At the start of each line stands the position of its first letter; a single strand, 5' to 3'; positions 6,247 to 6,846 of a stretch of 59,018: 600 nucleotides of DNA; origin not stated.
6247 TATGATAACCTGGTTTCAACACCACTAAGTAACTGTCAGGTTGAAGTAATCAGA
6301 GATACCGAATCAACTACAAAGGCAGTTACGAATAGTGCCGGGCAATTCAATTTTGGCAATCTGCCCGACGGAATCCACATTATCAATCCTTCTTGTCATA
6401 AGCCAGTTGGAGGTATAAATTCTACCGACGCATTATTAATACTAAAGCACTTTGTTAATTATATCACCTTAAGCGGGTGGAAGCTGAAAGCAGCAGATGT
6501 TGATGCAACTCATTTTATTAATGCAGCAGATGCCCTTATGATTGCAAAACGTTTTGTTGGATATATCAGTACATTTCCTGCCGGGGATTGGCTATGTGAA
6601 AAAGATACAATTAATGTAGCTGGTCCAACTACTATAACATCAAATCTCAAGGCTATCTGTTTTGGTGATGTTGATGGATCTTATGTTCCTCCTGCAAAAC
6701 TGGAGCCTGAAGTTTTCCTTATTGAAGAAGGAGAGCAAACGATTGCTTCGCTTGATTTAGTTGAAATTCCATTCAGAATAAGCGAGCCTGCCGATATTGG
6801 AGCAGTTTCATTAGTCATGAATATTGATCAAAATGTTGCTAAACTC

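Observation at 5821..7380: Cohesin-like and dockerin-like modules at the C-terminus of a giant T9SS adhesin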

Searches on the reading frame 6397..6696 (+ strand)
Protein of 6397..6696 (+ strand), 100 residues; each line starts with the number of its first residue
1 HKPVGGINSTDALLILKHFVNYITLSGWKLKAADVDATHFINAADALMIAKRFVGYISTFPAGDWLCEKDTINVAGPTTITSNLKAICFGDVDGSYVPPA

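Call 39: search_protein_representatives(alignment_id=A4)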
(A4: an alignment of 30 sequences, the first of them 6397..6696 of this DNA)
Query: 30 sequences, 99 profile positions. Proteins with E-value up to 0.001 (for the whole library): 19886; up to 1e-10: 2743; up to 1e-30: 238. The best 150 are listed.
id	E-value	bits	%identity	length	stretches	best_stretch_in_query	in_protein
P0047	4.4e-61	219.1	-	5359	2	2-98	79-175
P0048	1.9e-53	194.6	-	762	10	5-67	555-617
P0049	1.3e-51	188.7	-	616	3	2-98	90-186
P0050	5.5e-50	183.5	-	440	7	5-63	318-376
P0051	7.2e-39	147.9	-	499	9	6-68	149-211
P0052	1.1e-38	147.3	-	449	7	4-68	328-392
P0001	3.2e-37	142.6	-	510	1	1-98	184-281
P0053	3.8e-37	142.4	-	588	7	4-63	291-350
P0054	7.5e-37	141.4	-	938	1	2-98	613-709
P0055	1.2e-36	140.7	-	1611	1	1-98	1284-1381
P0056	1.9e-36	140.1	-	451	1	1-98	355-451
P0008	2.8e-36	139.5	-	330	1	1-98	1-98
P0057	3.1e-36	139.4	-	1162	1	1-98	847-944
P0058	4.6e-36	138.9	-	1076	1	1-98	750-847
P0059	5.1e-36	138.7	-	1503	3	7-94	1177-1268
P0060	5.8e-36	138.5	-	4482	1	1-98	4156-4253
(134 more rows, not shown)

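Call 43: find_related_loci(query=A5, collection=genome_contigs, flank=3000)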
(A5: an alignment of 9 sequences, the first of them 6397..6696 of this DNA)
Query A5 (100 aa) in genome_contigs; peptide patterns used: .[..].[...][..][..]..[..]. (x = any residue, [..] = any of these).
71 stretches matched a pattern; 71 encode a relative of the query (tblastn E <= 1e-3); 71 distinct loci.
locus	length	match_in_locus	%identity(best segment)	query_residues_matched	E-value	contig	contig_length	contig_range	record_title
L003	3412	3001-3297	67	2-100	5e-41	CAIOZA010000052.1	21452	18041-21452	MAG: uncultured Ignavibacteria bacterium isolate KTt_bin-1687 genome assembly, contig: bin-1687:052/148, whole genome sh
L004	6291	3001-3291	59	2-99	4e-35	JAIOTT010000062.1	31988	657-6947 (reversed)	MAG: Bacteroidales bacterium isolate SMBSF77 bin_98_k127_776444, whole genome shotgun sequence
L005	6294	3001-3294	55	2-99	4e-35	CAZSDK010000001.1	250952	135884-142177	MAG TPA_asm: uncultured Bacteroidales bacterium isolate SRP263991_co5_616 genome assembly, contig: NODE_55_length_250952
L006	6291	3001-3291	56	2-99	8e-33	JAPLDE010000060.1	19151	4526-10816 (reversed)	MAG: Bacteroidetes bacterium isolate LacPavin_0419_WC90_MAG_44_8 LacPavin_0419_WC90_scaffold_589533, whole genome shotgu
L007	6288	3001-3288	57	2-98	4e-33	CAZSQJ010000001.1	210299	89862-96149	MAG TPA_asm: uncultured Bacteroidales bacterium isolate binchicken_co22_40 genome assembly, contig: NODE_32_length_21029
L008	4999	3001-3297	58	2-100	7e-33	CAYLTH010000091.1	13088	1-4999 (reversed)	MAG TPA_asm: uncultured Bacteroidales bacterium isolate SRP272421_co2_509 genome assembly, contig: NODE_16219_length_130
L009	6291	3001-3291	51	2-98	1e-32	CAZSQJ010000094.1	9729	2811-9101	MAG TPA_asm: uncultured Bacteroidales bacterium isolate binchicken_co22_40 genome assembly, contig: NODE_7046_length_972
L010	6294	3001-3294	55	1-98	9e-33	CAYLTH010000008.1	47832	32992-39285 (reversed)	MAG TPA_asm: uncultured Bacteroidales bacterium isolate SRP272421_co2_509 genome assembly, contig: NODE_1260_length_4783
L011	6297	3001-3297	53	2-100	1e-32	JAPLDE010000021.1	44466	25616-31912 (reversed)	MAG: Bacteroidetes bacterium isolate LacPavin_0419_WC90_MAG_44_8 LacPavin_0419_WC90_scaffold_813959, whole genome shotgu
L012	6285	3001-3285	58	3-98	2e-32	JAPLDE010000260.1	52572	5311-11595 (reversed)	MAG: Bacteroidetes bacterium isolate LacPavin_0419_WC90_MAG_44_8 LacPavin_0419_WC90_scaffold_129844, whole genome shotgu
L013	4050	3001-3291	51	2-99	3e-32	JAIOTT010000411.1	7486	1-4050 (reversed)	MAG: Bacteroidales bacterium isolate SMBSF77 bin_98_k127_23410, whole genome shotgun sequence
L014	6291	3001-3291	57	2-98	3e-32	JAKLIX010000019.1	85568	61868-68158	MAG: Bacteroidetes bacterium isolate RA.bin97 RA.bin97_19, whole genome shotgun sequence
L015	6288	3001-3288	54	3-98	5e-32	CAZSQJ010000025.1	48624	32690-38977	MAG TPA_asm: uncultured Bacteroidales bacterium isolate binchicken_co22_40 genome assembly, contig: NODE_780_length_4862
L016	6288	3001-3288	54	2-98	1e-31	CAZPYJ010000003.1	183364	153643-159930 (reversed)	MAG TPA_asm: uncultured Lentimicrobiaceae bacterium isolate SRP241326_co4_23 genome assembly, contig: NODE_89_length_183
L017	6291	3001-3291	55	3-99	1e-31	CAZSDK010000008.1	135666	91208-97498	MAG TPA_asm: uncultured Bacteroidales bacterium isolate SRP263991_co5_616 genome assembly, contig: NODE_274_length_13566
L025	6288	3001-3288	55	3-98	1e-30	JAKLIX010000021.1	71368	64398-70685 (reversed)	MAG: Bacteroidetes bacterium isolate RA.bin97 RA.bin97_21, whole genome shotgun sequence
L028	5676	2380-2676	52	1-99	2e-30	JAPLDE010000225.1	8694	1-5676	MAG: Bacteroidetes bacterium isolate LacPavin_0419_WC90_MAG_44_8 LacPavin_0419_WC90_scaffold_377851, whole genome shotgu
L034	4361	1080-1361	54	5-100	8e-30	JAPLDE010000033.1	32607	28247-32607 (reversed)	MAG: Bacteroidetes bacterium isolate LacPavin_0419_WC90_MAG_44_8 LacPavin_0419_WC90_scaffold_335786, whole genome shotgu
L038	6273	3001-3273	53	5-95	2e-29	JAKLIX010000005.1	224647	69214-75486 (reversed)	MAG: Bacteroidetes bacterium isolate RA.bin97 RA.bin97_5, whole genome shotgun sequence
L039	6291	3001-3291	56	2-98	4e-29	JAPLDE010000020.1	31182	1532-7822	MAG: Bacteroidetes bacterium isolate LacPavin_0419_WC90_MAG_44_8 LacPavin_0419_WC90_scaffold_314095, whole genome shotgu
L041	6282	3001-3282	51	5-98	1e-28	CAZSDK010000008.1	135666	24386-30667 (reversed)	MAG TPA_asm: uncultured Bacteroidales bacterium isolate SRP263991_co5_616 genome assembly, contig: NODE_274_length_13566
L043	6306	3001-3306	51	2-98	2e-28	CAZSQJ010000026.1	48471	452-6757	MAG TPA_asm: uncultured Bacteroidales bacterium isolate binchicken_co22_40 genome assembly, contig: NODE_784_length_4847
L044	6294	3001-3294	52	2-100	3e-28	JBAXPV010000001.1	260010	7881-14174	MAG: Bacteroidota bacterium isolate ELA540 MAG540_1, whole genome shotgun sequence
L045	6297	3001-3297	49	2-100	4e-28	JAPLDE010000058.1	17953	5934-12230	MAG: Bacteroidetes bacterium isolate LacPavin_0419_WC90_MAG_44_8 LacPavin_0419_WC90_scaffold_21669, whole genome shotgun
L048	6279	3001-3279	52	5-98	4e-27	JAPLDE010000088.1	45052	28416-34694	MAG: Bacteroidetes bacterium isolate LacPavin_0419_WC90_MAG_44_8 LacPavin_0419_WC90_scaffold_228934, whole genome shotgu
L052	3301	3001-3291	51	2-98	7e-27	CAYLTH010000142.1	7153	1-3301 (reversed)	MAG TPA_asm: uncultured Bacteroidales bacterium isolate SRP272421_co2_509 genome assembly, contig: NODE_41588_length_715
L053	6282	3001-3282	53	4-98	2e-26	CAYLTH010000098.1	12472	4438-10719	MAG TPA_asm: uncultured Bacteroidales bacterium isolate SRP272421_co2_509 genome assembly, contig: NODE_17472_length_124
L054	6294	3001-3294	48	1-98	1e-26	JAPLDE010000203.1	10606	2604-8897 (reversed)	MAG: Bacteroidetes bacterium isolate LacPavin_0419_WC90_MAG_44_8 LacPavin_0419_WC90_scaffold_342869, whole genome shotgu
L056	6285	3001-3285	47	4-98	2e-26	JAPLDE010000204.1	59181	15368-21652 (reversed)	MAG: Bacteroidetes bacterium isolate LacPavin_0419_WC90_MAG_44_8 LacPavin_0419_WC90_scaffold_374827, whole genome shotgu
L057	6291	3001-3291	52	2-98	3e-26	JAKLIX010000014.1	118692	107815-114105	MAG: Bacteroidetes bacterium isolate RA.bin97 RA.bin97_14, whole genome shotgun sequence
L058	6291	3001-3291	49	3-99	4e-26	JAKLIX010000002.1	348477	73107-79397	MAG: Bacteroidetes bacterium isolate RA.bin97 RA.bin97_2, whole genome shotgun sequence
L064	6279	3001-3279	51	5-98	9e-25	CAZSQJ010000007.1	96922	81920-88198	MAG TPA_asm: uncultured Bacteroidales bacterium isolate binchicken_co22_40 genome assembly, contig: NODE_218_length_9692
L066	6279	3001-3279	47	5-98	4e-23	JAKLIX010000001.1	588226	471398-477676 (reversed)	MAG: Bacteroidetes bacterium isolate RA.bin97 RA.bin97_1, whole genome shotgun sequence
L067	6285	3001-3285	49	5-98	4e-23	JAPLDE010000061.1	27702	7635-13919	MAG: Bacteroidetes bacterium isolate LacPavin_0419_WC90_MAG_44_8 LacPavin_0419_WC90_scaffold_68582, whole genome shotgun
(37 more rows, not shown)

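Call 45: search_protein_families(library=pfam, proteins=[L012:2086-3285:+, L025:682-3288:+, L041:1441-3282:+, L043:619-3306:+, L048:1309-3285:+, L052:1471-3297:+, L053:70-3285:+, L054:601-3294:+, L054:4193-5965:+, L056:526-3285:+], max_evalue=0.0001)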
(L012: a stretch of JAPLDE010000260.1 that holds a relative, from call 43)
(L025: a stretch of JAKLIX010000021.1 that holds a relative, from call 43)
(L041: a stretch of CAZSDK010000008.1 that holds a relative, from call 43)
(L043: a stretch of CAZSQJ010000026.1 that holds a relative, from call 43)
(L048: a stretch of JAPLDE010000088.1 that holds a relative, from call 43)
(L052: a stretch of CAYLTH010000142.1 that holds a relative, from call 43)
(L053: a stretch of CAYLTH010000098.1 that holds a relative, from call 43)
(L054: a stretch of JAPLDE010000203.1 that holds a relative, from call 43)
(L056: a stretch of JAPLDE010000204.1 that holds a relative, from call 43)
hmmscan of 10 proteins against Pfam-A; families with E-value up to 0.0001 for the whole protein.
L012:2086-3285:+ (400 aa): 4 families
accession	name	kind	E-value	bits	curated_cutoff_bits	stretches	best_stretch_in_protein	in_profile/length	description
PF00246.29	Peptidase_M14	-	3.7e-18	66.6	21.6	1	17-146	153-283/286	Zinc carboxypeptidase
PF13620.12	CarboxypepD_reg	-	1.4e-15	57.8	32.3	2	161-239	2-81/82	Carboxypeptidase regulatory-like domain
PF17210.9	SdrD_B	-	2.8e-08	34.4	29.7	1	256-303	20-66/112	SdrD B-like domain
PF00404.24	Dockerin_1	-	6.2e-07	30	22.9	1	308-355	8-55/57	Dockerin type I domain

L025:682-3288:+ (869 aa): 6 families
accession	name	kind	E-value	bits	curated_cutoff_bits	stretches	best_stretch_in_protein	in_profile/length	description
PF01364.23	Peptidase_C25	-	5.2e-55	187.6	23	1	243-618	2-373/374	Peptidase family C25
PF08126.16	Propeptide_C25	-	5.8e-11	42.3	22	1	63-207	41-184/205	Propeptide_C25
PF13620.12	CarboxypepD_reg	-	1.8e-09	38.3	32.3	1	728-771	12-56/82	Carboxypeptidase regulatory-like domain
PF17210.9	SdrD_B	-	4.2e-06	27.4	29.7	1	729-771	23-66/112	SdrD B-like domain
PF00404.24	Dockerin_1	-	7.6e-06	26.5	22.9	1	779-823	11-55/57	Dockerin type I domain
PF03785.20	Peptidase_C25_C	-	6.8e-05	23.1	25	0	624-700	1-70/79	Peptidase family C25, C terminal ig-like domain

L041:1441-3282:+ (614 aa): 1 family
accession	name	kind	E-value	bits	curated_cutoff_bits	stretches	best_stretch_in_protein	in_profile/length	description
PF13620.12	CarboxypepD_reg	-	8.1e-06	26.5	32.3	1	459-516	1-56/82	Carboxypeptidase regulatory-like domain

L043:619-3306:+ (896 aa): 4 families
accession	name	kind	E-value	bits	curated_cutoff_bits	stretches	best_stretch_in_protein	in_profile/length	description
PF01364.23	Peptidase_C25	-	4e-56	191.3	23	1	270-645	2-373/374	Peptidase family C25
PF08126.16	Propeptide_C25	-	3.6e-11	43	22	1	88-221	39-171/205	Propeptide_C25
PF13620.12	CarboxypepD_reg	-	1.7e-08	35.1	32.3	1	743-795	2-53/82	Carboxypeptidase regulatory-like domain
PF17210.9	SdrD_B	-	1.8e-07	31.8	29.7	1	752-795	19-63/112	SdrD B-like domain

L048:1309-3285:+ (659 aa): 2 families
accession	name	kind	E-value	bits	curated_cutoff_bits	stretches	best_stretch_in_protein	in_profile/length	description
PF20009.4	GEVED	-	2.8e-13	50.9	24.4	1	417-493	3-76/78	GEVED domain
PF13620.12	CarboxypepD_reg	-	7.4e-05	23.5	32.3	0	503-563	2-59/82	Carboxypeptidase regulatory-like domain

L052:1471-3297:+ (609 aa): 3 families
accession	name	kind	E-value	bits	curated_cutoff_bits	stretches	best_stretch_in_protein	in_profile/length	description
PF20009.4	GEVED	-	1.1e-15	58.6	24.4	1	109-182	2-78/78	GEVED domain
PF17210.9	SdrD_B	-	1.2e-08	35.6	29.7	1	463-511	20-68/112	SdrD B-like domain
PF13620.12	CarboxypepD_reg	-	1.8e-08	35.1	32.3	1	453-509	2-56/82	Carboxypeptidase regulatory-like domain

L053:70-3285:+ (1072 aa): 2 families
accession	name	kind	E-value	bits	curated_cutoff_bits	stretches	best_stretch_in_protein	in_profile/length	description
PF11308.14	Glyco_hydro_129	-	5.6e-20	72.1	25.6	2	481-638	25-178/324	Glycosyl hydrolases related to GH101 family, GH129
PF00404.24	Dockerin_1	-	1.4e-07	32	22.9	1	980-1026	9-55/57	Dockerin type I domain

L054:601-3294:+ (898 aa): 2 families
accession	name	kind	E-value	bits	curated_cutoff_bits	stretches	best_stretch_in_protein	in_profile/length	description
PF14339.12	DUF4394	-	1.5e-09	38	29.6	1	260-348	139-230/230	Domain of unknown function (DUF4394)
PF00404.24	Dockerin_1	-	2.2e-06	28.2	22.9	1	808-851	11-54/57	Dockerin type I domain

L054:4193-5965:+ (591 aa): 1 family
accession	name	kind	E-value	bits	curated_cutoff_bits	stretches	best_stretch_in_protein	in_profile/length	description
PF00404.24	Dockerin_1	-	1.5e-06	28.8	22.9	1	501-544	11-54/57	Dockerin type I domain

L056:526-3285:+ (920 aa): 4 families
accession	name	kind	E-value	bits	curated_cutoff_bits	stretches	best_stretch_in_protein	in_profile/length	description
PF01364.23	Peptidase_C25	-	2e-49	169.3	23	1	294-669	2-373/374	Peptidase family C25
PF13620.12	CarboxypepD_reg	-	5e-08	33.6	32.3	1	767-819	2-53/82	Carboxypeptidase regulatory-like domain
PF08126.16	Propeptide_C25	-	1.5e-05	24.6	22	1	110-244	38-171/205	Propeptide_C25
PF17210.9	SdrD_B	-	3.3e-05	24.5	29.7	1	776-820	19-64/112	SdrD B-like domain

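Call 46: search_protein_families(library=pfam, proteins=[L057:667-3297:+, L058:649-3294:+, L064:103-3279:+, L066:31-3279:+, L067:448-3285:+, L010:3945-5222:+, L038:2008-3285:+, L039:2017-3291:+, L028:1549-2679:+, L007:1303-3393:+], max_evalue=0.0001)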
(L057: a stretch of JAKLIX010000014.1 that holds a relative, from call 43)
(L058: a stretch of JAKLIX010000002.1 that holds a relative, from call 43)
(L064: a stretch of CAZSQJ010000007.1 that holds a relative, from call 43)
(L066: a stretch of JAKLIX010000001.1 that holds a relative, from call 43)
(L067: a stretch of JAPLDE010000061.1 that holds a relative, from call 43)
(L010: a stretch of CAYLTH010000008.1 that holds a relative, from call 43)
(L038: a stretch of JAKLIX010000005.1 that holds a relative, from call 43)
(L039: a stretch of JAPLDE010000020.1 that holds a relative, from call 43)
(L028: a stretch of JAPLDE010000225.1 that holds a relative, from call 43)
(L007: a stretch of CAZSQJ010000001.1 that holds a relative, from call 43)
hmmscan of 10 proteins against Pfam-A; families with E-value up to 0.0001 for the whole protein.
L057:667-3297:+ (877 aa): 4 families
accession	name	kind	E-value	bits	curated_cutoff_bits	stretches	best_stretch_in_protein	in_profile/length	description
PF13385.13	Laminin_G_3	-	6.8e-26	91.7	27.6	1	240-381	12-150/151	Concanavalin A-like lectin/glucanases superfamily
PF19077.6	Big_13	-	3.7e-11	43.9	27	0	173-209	62-99/102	Bacterial Ig-like domain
PF17957.7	Big_7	-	1.4e-07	32.5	24.1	0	125-189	4-67/70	Bacterial Ig domain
PF13620.12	CarboxypepD_reg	-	5e-06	27.2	32.3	1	722-775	2-54/82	Carboxypeptidase regulatory-like domain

L058:649-3294:+ (882 aa): 1 family
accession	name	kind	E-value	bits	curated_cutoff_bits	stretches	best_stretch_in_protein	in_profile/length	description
PF00404.24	Dockerin_1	-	3.1e-06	27.7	22.9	1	790-834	11-55/57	Dockerin type I domain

L064:103-3279:+ (1059 aa): 2 families
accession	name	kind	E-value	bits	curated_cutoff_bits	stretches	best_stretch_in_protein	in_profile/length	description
PF06739.17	SBBP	-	3e-09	37.1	20.5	0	592-620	2-31/38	Beta-propeller repeat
PF00404.24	Dockerin_1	-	4.2e-06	27.3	22.9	1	967-1009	8-50/57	Dockerin type I domain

L066:31-3279:+ (1083 aa): 2 families
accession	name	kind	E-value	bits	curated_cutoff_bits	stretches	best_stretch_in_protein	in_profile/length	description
PF00404.24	Dockerin_1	-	2.5e-06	28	22.9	1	991-1033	8-50/57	Dockerin type I domain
PF13620.12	CarboxypepD_reg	-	5.3e-06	27.1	32.3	1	931-988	2-58/82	Carboxypeptidase regulatory-like domain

L067:448-3285:+ (946 aa): 2 families
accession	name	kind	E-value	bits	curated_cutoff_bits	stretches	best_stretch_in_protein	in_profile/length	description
PF06739.17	SBBP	-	7.2e-15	55.1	20.5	0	115-136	9-31/38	Beta-propeller repeat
PF20009.4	GEVED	-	4.4e-09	37.5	24.4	1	702-773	2-78/78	GEVED domain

L010:3945-5222:+ (426 aa): 3 families
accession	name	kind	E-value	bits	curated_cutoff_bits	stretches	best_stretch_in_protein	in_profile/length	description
PF13620.12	CarboxypepD_reg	-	2.2e-09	38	32.3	1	272-330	2-58/82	Carboxypeptidase regulatory-like domain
PF17210.9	SdrD_B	-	1.5e-07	32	29.7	1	279-336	17-74/112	SdrD B-like domain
PF13715.12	CarbopepD_reg_2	-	3.1e-05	24.3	32.2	1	272-330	1-54/88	CarboxypepD_reg-like domain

L038:2008-3285:+ (426 aa): 1 family
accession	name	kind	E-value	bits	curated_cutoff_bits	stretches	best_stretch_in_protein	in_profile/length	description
PF13620.12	CarboxypepD_reg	-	2.8e-05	24.8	32.3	1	273-324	4-53/82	Carboxypeptidase regulatory-like domain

L039:2017-3291:+ (425 aa): 2 families
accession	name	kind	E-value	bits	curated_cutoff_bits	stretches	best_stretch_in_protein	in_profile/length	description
PF13620.12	CarboxypepD_reg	-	5.9e-09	36.6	32.3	0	273-324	3-53/82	Carboxypeptidase regulatory-like domain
PF00404.24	Dockerin_1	-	6.8e-09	36.2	22.9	1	332-379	8-55/57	Dockerin type I domain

L028:1549-2679:+ (377 aa): 1 family
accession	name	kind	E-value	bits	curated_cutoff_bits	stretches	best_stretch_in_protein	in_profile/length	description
PF00404.24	Dockerin_1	-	3.3e-08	34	22.9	1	282-329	8-55/57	Dockerin type I domain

L007:1303-3393:+ (697 aa): 5 families
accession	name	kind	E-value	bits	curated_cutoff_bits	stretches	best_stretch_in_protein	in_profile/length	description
PF00246.29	Peptidase_M14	-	1.6e-52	179.4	21.6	1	149-411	2-285/286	Zinc carboxypeptidase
PF13620.12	CarboxypepD_reg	-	1.1e-15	58.1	32.3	2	424-503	2-82/82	Carboxypeptidase regulatory-like domain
PF00404.24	Dockerin_1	-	7.8e-09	36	22.9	1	570-618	8-56/57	Dockerin type I domain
PF24827.1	AstE_AspA_cat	-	3.3e-05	24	25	1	194-293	4-82/192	Succinylglutamate desuccinylase/Aspartoacylase catalytic domain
PF17210.9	SdrD_B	-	4.1e-05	24.2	29.7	0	521-570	22-69/112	SdrD B-like domain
